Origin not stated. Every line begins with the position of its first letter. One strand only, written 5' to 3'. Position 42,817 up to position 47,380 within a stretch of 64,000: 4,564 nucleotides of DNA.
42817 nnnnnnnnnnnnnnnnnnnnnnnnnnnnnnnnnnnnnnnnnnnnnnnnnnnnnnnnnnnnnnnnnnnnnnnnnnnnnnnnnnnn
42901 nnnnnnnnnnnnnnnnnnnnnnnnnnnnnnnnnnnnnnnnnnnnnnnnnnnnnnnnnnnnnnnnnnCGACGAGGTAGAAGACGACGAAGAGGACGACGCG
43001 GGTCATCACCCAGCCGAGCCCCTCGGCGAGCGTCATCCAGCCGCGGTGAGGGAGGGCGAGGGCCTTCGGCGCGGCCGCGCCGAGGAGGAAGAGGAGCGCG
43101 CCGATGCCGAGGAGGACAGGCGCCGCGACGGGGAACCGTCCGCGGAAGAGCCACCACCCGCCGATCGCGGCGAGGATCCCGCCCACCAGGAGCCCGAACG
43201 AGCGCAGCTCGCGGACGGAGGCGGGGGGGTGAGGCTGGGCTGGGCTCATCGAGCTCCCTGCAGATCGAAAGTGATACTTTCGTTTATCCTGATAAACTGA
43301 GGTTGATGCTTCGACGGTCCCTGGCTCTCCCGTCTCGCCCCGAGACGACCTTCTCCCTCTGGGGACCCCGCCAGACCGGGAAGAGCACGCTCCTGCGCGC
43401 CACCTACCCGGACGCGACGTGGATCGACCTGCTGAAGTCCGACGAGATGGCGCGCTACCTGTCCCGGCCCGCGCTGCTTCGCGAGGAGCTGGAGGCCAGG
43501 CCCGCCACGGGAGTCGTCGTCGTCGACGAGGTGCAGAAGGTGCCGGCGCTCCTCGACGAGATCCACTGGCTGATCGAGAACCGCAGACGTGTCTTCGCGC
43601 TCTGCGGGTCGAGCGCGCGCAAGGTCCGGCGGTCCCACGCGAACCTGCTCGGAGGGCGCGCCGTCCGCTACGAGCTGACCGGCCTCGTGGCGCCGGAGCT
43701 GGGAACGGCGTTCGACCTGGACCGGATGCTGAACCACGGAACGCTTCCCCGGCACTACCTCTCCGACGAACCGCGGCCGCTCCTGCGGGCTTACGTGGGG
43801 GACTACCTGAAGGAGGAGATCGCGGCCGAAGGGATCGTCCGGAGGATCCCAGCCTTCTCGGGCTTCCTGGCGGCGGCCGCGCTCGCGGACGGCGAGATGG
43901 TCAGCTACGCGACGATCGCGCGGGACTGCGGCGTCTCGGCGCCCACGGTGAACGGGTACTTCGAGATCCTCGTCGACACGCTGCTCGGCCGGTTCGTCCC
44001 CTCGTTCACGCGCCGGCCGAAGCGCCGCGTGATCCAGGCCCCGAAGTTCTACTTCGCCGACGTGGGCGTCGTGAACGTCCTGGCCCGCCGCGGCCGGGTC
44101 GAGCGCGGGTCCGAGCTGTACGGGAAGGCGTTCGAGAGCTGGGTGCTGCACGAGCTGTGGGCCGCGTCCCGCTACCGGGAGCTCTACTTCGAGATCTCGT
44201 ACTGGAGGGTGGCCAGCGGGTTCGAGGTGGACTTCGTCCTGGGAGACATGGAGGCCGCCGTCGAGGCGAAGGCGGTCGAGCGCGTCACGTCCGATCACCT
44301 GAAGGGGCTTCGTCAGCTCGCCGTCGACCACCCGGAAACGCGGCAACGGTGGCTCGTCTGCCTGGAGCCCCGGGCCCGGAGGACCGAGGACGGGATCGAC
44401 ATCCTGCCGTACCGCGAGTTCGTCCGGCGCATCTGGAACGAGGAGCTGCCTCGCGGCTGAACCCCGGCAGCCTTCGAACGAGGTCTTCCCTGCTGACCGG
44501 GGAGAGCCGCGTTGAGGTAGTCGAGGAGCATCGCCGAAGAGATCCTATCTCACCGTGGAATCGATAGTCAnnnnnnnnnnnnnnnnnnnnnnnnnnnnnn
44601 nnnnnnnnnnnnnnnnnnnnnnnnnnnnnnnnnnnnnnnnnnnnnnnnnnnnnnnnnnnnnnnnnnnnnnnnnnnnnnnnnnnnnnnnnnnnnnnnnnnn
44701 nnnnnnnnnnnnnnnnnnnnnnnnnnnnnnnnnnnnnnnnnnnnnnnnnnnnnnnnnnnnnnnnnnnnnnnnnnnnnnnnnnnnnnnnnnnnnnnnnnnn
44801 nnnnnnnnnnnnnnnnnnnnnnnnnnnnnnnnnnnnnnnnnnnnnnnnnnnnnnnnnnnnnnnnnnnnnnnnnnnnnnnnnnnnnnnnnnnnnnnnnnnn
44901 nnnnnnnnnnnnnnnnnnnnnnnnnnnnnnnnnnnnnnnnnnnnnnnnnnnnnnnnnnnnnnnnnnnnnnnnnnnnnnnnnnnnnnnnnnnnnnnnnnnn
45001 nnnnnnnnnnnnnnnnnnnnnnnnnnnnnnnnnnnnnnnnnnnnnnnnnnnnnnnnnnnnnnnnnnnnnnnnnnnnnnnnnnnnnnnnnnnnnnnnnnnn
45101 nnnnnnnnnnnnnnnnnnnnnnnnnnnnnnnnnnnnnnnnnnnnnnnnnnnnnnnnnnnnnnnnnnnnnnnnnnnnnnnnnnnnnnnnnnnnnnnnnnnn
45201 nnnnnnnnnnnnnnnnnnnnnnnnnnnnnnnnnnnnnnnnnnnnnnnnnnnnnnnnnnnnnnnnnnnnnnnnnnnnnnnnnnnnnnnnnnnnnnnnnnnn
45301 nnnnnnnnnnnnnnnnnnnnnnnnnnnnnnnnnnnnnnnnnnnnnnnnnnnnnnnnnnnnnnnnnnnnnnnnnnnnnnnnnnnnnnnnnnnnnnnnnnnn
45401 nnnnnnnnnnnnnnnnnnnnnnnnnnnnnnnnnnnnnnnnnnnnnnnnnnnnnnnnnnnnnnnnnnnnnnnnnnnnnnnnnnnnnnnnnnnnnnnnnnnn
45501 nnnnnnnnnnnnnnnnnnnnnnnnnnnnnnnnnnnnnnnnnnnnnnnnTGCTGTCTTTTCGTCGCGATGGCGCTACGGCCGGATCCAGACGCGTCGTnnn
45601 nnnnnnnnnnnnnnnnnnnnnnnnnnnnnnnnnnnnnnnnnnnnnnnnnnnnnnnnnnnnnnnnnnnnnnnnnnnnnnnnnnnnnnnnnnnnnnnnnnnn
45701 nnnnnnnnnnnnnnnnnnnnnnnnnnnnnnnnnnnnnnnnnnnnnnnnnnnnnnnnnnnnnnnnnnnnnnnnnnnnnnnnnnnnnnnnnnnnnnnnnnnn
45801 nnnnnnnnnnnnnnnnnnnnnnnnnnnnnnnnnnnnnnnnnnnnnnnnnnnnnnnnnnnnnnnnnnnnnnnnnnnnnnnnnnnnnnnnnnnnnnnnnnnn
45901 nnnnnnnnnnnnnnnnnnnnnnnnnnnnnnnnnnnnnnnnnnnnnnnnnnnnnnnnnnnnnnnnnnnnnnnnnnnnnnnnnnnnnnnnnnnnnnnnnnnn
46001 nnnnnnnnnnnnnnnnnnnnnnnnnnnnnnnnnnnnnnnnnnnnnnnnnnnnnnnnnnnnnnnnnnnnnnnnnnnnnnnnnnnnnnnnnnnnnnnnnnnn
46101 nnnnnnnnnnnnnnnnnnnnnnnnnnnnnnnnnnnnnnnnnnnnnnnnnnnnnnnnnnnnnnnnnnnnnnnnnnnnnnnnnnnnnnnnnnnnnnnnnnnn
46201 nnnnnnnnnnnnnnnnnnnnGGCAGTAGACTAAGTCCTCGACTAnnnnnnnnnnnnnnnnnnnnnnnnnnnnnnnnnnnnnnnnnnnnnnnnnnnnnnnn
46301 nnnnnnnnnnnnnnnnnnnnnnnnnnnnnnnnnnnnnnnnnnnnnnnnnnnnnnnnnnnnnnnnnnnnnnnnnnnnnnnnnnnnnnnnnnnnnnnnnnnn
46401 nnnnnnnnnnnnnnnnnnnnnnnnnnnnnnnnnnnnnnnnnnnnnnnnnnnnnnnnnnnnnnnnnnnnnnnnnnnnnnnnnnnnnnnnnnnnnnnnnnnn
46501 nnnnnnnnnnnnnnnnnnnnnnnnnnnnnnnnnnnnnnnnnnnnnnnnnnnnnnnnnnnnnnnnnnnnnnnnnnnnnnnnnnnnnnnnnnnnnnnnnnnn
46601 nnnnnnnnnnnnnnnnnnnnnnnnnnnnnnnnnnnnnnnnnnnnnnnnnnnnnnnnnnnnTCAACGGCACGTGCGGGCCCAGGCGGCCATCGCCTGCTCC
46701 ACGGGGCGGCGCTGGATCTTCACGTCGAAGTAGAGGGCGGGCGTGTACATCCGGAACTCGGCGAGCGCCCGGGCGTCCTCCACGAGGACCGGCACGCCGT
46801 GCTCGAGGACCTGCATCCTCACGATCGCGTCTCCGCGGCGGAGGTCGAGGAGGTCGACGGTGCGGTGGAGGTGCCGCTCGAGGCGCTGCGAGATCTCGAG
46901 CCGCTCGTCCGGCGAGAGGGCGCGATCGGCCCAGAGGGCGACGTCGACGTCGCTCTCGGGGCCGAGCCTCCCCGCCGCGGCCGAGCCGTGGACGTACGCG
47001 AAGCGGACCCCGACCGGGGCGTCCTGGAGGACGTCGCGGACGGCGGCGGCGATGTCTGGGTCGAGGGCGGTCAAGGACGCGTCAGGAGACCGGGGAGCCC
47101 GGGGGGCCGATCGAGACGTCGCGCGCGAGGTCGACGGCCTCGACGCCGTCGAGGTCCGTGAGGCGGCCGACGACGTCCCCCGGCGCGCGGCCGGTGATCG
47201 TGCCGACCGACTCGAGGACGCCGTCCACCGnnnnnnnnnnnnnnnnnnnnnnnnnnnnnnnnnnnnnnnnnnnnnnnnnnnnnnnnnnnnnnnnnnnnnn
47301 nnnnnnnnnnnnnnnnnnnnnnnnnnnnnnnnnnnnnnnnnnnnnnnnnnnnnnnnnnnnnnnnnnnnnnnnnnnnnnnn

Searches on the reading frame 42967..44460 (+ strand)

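Call 40: search_protein_families(library=pfam, proteins=[window:42967-44460:+], max_evalue=0.0001)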
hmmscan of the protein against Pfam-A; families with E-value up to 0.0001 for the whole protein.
window:42967-44460:+ (497 aa): 2 families
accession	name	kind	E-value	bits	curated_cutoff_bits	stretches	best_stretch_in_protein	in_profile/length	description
PF13635.12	DUF4143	-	1.8e-28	99.7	28.1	1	283-436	2-159/160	Domain of unknown function (DUF4143)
PF13173.12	AAA_14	-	4.9e-15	56.1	27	1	130-244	6-127/129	AAA domain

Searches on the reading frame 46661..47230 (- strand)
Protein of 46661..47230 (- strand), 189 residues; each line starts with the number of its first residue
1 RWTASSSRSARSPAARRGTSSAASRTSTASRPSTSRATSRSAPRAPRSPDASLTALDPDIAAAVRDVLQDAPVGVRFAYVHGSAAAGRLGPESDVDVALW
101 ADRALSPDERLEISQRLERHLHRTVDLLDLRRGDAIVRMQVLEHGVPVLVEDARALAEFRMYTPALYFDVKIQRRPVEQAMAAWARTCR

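Call 40: search_protein_families(library=pfam, proteins=[window:46661-47230:-], max_evalue=0.0001)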
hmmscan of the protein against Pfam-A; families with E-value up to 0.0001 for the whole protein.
window:46661-47230:- (189 aa): 2 families
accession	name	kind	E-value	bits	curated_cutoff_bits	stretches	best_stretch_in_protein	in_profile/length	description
PF18765.7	Polbeta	-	3.8e-15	56.3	26.9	1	74-152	12-91/93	Polymerase beta, Nucleotidyltransferase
PF01909.29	NTP_transf_2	-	6.6e-06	26.9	21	1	69-128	10-72/93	Nucleotidyltransferase domain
